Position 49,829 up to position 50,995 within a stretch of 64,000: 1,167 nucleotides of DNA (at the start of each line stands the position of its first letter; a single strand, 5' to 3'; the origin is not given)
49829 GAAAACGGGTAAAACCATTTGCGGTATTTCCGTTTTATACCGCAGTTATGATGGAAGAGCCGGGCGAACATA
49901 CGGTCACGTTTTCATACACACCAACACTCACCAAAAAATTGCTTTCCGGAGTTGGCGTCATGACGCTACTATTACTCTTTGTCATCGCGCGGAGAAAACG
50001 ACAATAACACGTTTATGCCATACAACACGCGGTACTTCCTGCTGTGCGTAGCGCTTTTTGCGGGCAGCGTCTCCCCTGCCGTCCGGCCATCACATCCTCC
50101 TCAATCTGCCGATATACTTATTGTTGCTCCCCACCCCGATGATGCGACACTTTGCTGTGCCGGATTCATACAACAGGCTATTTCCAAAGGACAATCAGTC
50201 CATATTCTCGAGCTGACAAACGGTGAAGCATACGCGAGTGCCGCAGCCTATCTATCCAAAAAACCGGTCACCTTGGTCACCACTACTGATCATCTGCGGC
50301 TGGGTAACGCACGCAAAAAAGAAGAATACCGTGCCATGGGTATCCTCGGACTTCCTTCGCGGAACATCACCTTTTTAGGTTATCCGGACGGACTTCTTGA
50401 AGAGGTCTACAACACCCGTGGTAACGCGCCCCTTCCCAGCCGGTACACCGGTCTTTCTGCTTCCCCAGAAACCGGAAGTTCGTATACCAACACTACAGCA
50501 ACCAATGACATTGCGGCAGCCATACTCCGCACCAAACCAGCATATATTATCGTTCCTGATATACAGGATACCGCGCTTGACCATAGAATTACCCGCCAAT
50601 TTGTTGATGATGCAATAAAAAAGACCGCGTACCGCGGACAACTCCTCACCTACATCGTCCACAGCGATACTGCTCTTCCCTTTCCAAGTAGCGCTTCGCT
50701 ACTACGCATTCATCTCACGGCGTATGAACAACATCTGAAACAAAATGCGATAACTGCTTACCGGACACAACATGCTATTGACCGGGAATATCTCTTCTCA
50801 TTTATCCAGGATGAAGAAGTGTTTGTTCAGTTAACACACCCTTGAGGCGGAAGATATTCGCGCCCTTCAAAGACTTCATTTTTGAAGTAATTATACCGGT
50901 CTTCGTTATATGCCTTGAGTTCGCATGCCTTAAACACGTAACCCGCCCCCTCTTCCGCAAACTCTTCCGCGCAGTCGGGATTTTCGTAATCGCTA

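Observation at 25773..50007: Extreme local expansion of GT-C/YfhO-type polytopic membrane proteins, including three paralogues sharing a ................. motif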

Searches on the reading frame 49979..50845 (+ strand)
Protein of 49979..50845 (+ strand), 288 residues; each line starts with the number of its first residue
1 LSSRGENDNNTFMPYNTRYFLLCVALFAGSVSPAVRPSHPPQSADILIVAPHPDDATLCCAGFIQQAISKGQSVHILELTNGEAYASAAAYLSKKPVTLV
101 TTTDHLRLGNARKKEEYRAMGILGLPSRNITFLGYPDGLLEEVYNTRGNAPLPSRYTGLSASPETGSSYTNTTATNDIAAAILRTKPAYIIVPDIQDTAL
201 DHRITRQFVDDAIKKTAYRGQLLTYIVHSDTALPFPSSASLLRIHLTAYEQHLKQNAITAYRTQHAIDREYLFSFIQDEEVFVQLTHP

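Call 29: search_protein_families(library=pfam, proteins=[window:49979-50845:+], max_evalue=5)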
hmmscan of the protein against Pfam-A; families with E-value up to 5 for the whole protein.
window:49979-50845:+ (288 aa): 1 family
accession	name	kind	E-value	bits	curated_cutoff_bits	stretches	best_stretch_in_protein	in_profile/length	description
PF02585.22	PIG-L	-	5e-26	92.1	28.2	1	47-212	1-128/129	GlcNAc-PI de-N-acetylase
